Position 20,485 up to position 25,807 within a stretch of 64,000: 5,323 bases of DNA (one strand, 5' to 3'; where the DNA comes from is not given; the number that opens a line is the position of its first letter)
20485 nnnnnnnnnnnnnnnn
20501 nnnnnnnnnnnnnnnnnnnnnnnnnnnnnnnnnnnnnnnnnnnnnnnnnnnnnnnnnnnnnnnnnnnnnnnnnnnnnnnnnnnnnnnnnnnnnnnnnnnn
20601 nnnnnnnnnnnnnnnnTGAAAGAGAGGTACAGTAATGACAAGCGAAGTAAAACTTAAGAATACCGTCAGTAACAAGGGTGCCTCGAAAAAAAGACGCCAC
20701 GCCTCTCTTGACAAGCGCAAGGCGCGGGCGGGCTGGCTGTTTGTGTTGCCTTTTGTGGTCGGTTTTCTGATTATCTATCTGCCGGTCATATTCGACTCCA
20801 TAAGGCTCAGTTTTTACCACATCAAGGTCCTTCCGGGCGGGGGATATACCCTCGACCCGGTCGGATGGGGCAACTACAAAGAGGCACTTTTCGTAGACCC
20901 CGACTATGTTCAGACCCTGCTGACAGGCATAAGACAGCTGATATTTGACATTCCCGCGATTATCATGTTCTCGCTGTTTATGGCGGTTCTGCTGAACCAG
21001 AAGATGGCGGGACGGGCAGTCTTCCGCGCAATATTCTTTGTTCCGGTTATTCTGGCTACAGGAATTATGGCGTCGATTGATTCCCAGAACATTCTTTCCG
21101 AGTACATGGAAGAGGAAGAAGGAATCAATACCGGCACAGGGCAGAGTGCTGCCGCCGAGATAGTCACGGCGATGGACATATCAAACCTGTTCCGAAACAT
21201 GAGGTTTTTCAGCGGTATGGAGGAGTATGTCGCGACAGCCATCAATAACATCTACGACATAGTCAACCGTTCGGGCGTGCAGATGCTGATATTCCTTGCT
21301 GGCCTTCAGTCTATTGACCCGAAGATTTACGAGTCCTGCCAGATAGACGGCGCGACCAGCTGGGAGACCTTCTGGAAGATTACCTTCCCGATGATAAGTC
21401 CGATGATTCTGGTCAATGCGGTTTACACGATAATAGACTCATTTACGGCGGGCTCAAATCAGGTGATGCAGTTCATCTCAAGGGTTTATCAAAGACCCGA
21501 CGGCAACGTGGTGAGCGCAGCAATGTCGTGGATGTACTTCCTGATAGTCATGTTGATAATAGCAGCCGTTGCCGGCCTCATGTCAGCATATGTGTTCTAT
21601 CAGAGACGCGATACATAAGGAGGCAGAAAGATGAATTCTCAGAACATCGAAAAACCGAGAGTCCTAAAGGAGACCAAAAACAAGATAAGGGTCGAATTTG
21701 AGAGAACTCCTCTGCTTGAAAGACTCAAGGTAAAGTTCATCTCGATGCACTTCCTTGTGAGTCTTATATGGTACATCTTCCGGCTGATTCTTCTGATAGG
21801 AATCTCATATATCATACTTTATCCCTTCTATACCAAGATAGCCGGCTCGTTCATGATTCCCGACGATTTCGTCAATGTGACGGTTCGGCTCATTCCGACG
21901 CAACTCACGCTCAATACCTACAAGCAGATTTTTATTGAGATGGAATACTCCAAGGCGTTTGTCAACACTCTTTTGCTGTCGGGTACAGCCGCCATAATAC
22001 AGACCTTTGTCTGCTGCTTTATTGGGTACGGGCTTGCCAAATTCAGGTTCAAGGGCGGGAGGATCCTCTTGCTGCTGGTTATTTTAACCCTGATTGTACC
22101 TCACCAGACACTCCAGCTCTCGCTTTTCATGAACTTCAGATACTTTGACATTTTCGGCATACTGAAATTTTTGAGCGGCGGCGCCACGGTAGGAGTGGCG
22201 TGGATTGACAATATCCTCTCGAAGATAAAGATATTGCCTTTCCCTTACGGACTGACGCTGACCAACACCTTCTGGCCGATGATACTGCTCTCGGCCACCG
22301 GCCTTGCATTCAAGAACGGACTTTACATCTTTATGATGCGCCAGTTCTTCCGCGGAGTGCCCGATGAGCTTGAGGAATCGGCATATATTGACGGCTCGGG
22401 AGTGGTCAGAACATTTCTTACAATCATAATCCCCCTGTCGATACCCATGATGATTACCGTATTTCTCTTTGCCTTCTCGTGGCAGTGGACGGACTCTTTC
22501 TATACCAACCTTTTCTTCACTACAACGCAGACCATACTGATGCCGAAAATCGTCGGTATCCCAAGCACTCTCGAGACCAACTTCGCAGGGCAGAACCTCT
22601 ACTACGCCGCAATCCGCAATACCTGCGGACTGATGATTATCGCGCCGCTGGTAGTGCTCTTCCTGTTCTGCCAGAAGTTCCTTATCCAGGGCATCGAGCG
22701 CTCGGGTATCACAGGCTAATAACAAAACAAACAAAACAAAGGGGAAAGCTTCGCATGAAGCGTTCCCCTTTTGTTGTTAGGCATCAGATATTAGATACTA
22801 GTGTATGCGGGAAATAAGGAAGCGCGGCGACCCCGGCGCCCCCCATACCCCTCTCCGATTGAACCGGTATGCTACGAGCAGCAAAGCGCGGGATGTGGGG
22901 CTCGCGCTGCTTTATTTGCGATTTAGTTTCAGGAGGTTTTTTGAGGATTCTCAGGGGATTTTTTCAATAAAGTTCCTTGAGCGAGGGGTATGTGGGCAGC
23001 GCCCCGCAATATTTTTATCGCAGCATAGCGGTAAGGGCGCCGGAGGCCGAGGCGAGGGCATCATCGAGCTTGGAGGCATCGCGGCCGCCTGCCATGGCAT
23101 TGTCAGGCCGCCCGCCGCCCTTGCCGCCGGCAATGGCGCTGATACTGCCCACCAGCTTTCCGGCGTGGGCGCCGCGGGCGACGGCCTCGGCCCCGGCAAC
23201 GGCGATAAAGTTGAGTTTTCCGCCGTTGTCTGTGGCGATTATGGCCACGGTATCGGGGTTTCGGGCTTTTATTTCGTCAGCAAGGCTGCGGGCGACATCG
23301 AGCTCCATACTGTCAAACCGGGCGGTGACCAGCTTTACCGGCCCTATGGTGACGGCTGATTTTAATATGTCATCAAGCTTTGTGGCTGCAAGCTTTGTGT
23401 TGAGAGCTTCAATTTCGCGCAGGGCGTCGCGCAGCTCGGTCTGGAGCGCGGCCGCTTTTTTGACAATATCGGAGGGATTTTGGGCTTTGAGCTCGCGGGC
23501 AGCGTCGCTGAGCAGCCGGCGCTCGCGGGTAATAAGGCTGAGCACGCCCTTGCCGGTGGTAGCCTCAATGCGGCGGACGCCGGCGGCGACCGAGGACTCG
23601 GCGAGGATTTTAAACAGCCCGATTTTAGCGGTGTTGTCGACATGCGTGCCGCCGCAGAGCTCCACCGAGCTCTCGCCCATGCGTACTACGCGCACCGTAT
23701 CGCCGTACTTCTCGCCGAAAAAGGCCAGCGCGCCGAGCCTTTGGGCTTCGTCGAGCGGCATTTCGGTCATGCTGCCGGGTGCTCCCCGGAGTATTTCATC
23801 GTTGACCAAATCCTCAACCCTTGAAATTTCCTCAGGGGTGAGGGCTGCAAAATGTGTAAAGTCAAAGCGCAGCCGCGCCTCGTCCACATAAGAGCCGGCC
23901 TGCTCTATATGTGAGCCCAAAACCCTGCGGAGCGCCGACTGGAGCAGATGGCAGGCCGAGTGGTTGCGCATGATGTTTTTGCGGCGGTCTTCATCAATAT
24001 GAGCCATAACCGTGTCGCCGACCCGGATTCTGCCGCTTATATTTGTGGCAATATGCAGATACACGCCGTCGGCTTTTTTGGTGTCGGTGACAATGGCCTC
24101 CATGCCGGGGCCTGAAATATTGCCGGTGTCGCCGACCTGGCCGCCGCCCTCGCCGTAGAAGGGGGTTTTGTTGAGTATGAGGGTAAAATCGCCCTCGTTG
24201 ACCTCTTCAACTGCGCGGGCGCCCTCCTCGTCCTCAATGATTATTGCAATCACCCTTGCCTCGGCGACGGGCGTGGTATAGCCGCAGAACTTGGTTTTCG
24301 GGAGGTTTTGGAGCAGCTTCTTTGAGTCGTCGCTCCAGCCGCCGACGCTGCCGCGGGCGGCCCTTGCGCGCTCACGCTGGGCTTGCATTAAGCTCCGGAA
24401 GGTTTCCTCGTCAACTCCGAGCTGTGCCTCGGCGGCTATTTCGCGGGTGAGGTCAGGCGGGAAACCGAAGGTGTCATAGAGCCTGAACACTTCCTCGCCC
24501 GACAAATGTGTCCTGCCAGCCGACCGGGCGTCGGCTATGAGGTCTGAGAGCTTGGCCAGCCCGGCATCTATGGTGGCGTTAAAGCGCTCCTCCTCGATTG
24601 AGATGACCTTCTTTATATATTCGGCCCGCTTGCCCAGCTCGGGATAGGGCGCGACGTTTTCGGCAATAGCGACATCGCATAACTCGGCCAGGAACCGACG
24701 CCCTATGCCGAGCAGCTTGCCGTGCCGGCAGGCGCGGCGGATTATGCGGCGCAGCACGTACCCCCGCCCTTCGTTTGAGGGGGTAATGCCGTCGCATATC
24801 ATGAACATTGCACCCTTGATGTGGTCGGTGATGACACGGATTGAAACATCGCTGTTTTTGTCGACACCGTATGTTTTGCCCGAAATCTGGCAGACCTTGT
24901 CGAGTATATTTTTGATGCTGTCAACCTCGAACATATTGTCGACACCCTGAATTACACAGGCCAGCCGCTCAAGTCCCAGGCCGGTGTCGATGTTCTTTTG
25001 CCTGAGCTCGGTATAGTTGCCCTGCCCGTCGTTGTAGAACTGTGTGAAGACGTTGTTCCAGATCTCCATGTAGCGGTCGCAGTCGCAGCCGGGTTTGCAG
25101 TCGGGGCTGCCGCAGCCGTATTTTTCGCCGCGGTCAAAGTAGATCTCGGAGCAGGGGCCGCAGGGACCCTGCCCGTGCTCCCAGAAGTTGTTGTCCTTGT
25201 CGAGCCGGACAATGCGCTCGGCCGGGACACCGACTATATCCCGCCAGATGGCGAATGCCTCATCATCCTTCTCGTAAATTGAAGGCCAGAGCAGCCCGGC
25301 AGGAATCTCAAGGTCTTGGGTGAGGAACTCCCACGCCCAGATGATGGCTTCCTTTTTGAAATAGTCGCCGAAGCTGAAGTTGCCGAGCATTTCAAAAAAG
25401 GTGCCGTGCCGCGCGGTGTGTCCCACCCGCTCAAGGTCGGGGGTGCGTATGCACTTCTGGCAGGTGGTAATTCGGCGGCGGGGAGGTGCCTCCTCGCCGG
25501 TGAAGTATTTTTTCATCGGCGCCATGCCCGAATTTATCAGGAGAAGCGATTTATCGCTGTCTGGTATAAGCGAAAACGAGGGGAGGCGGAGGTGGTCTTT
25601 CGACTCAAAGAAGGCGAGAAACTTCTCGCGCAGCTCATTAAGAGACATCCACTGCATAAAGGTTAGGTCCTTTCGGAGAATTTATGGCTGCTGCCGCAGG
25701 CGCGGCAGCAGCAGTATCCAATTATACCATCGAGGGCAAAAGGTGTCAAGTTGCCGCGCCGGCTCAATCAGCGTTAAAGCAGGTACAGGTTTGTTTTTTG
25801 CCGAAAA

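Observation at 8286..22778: Seven-gene locus: giant SBP, two ABC permease pairs, NHL-TPR-Yip1 protein and a 1441-aa secreted protein, with no ATPase, regulator or known enzyme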

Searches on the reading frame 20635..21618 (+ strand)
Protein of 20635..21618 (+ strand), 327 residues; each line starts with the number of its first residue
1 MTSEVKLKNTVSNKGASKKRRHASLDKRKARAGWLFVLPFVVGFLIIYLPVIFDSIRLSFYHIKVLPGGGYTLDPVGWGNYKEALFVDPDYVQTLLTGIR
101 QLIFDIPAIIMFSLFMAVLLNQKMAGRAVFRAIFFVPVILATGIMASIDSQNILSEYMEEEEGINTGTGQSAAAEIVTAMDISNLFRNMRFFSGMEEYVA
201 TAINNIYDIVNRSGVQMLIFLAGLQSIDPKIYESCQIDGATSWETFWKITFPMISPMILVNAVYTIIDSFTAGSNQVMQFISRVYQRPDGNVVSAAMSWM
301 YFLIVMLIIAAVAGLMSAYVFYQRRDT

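Call 4: search_protein_families(library=pfam, proteins=[window:20635-21618:+], max_evalue=0.01)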
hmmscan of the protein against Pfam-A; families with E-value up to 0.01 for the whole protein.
window:20635-21618:+ (327 aa): 1 family
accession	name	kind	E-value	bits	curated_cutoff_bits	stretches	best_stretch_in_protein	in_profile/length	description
PF00528.27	BPD_transp_1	-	5.7e-11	42.9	26.4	1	217-323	69-179/184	Binding-protein-dependent transport system inner membrane component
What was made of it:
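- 20635..21618 (+): Permease P3 (MalF/UgpA type, 327 aa) with EAA loop and an extracytoplasmic loop of about 70 aa. BPD_transp_1 5.7e-11 (call 4).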

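Call 8: search_protein_families(library=ncbifam, proteins=[window:20635-21618:+], max_evalue=0.01)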
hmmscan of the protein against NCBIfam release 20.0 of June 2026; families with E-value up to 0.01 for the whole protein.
window:20635-21618:+ (327 aa): 12 families
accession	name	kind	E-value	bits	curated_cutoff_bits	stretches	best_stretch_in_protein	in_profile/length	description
NF007852.0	PRK10561.1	equivalog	3.5e-11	43.5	335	2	214-271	171-232/295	sn-glycerol-3-phosphate ABC transporter permease UgpA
NF040932.1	ABC_arch_GlcU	equivalog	3.7e-07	30.1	340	1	201-270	136-202/272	glucose ABC transporter permease GlcU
NF008232.0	PRK10999.1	equivalog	3.2e-06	26.2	392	1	217-258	390-433/520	maltose ABC transporter permease MalF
NF006939.0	PRK09421.1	equivalog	7.4e-06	25.5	262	1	223-284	115-175/230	molybdate ABC transporter permease subunit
TIGR01581.1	Mo_ABC_porter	hypoth_equivalog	1.3e-05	24.8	210.3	1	222-268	124-170/225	ABC transporter permease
TIGR03262.1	PhnU2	equivalog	8.3e-05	21.4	593.25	1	217-263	149-195/546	putative 2-aminoethylphosphonate ABC transporter permease subunit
NF008231.0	PRK10998.1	equivalog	0.00012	21.7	261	1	223-270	180-227/296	maltose ABC transporter permease MalG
TIGR00969.1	3a0106s02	subfamily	0.00024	20.7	240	1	224-265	166-207/272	sulfate ABC transporter permease subunit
NF008208.0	PRK10971.1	equivalog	0.00061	19.4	415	0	224-269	163-208/277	sulfate/thiosulfate ABC transporter permease CysT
TIGR02139.1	permease_CysT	equivalog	0.0019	17.9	246.1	1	224-262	155-193/265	sulfate ABC transporter permease subunit CysT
NF040931.1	ABC_arch_GlcT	equivalog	0.0062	16.2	360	0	125-271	87-213/278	glucose ABC transporter permease GlcT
TIGR02141.1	modB_ABC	equivalog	0.0083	15.8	182.6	1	223-263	102-142/208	molybdate ABC transporter permease subunit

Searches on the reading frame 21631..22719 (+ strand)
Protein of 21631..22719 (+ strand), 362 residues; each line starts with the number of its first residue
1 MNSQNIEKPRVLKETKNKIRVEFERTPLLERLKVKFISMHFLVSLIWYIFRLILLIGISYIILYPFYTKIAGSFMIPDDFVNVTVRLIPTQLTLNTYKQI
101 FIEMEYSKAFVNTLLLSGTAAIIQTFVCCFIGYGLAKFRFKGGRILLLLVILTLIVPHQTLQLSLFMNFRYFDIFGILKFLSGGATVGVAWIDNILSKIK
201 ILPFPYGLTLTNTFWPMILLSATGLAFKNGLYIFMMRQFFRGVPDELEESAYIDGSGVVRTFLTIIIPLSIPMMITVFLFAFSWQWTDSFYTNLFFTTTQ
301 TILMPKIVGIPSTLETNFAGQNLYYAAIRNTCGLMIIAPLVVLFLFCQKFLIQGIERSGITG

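Call 4: search_protein_families(library=pfam, proteins=[window:21631-22719:+], max_evalue=0.01)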
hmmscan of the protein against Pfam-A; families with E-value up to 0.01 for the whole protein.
window:21631-22719:+ (362 aa): 1 family
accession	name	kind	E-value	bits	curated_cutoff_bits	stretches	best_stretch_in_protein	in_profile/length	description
PF00528.27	BPD_transp_1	-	1.5e-08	35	26.4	1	131-348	4-175/184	Binding-protein-dependent transport system inner membrane component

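Call 8: search_protein_families(library=ncbifam, proteins=[window:21631-22719:+], max_evalue=0.01)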
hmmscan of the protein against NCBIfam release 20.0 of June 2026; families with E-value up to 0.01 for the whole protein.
window:21631-22719:+ (362 aa): 10 families
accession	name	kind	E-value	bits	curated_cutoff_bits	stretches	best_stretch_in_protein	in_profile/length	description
NF008210.0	PRK10973.1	equivalog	2.7e-16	60.1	297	1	233-355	159-276/281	sn-glycerol-3-phosphate ABC transporter permease UgpE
NF008231.0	PRK10998.1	equivalog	2.3e-14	53.7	261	1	212-361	157-295/296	maltose ABC transporter permease MalG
NF040932.1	ABC_arch_GlcU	equivalog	6.5e-14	52.2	340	2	208-357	127-266/272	glucose ABC transporter permease GlcU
TIGR01581.1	Mo_ABC_porter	hypoth_equivalog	6.3e-09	35.6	210.3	2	230-300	116-185/225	ABC transporter permease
TIGR02141.1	modB_ABC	equivalog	3e-06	27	182.6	1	231-283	94-146/208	molybdate ABC transporter permease subunit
NF040839.1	tungstate_WtpB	equivalog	8.4e-06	25.6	340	1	206-282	117-190/251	tungstate ABC transporter permease WtpB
NF006939.0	PRK09421.1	equivalog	9.3e-06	25.2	262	0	108-284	10-160/230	molybdate ABC transporter permease subunit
NF007047.0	PRK09500.1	equivalog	3.3e-05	23.6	326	1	74-183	24-134/257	spermidine/putrescine ABC transporter permease PotC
TIGR02139.1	permease_CysT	equivalog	3.4e-05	23.6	246.1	0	89-165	31-107/265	sulfate ABC transporter permease subunit CysT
NF008208.0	PRK10971.1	equivalog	0.0064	16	415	0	90-177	40-127/277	sulfate/thiosulfate ABC transporter permease CysT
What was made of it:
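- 21631..22719 (+): Permease P4 (MalG/UgpE type, 362 aa) with EAA loop and an N-terminal extension. BPD_transp_1 (call 4); UgpE/MalG hits (call 8).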

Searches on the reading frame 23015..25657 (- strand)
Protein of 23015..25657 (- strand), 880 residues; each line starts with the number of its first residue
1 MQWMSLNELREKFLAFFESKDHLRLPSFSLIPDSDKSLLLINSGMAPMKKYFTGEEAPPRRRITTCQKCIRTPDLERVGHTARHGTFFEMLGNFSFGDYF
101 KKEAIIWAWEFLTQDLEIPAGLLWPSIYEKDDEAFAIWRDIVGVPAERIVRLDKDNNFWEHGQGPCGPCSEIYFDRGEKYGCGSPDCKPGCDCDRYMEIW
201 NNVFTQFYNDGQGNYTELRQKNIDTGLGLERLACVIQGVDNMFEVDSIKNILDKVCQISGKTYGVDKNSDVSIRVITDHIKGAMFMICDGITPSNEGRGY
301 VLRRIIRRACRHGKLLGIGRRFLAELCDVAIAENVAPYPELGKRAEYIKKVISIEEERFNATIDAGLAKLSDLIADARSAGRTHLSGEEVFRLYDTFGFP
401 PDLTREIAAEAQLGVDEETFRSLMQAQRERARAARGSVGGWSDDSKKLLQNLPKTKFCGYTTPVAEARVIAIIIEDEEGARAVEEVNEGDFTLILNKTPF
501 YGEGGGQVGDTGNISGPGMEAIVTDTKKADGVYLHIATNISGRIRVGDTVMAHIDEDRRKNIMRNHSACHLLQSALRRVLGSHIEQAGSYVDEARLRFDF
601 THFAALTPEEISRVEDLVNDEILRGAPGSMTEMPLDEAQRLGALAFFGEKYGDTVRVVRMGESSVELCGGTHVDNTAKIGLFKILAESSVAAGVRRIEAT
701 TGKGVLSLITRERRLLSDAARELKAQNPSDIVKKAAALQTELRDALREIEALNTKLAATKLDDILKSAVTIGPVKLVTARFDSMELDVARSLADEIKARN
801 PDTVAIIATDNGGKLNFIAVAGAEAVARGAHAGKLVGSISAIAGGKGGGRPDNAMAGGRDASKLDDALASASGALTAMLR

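Call 7: search_protein_families(library=pfam, proteins=[window:23015-25657:-], max_evalue=0.001)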
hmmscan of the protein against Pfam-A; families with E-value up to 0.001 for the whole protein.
window:23015-25657:- (880 aa): 3 families
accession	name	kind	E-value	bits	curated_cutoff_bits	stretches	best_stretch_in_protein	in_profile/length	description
PF01411.24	tRNA-synt_2c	-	1.1e-189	632.1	30.3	1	8-558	1-552/552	tRNA synthetases class II (A)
PF07973.19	tRNA_SAD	-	1.8e-19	69.9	24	1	655-698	1-44/44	Threonyl and Alanyl tRNA synthetase second additional domain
PF02272.25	DHHA1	-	4.1e-13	50.1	25.9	1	775-873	3-98/102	DHHA1 domain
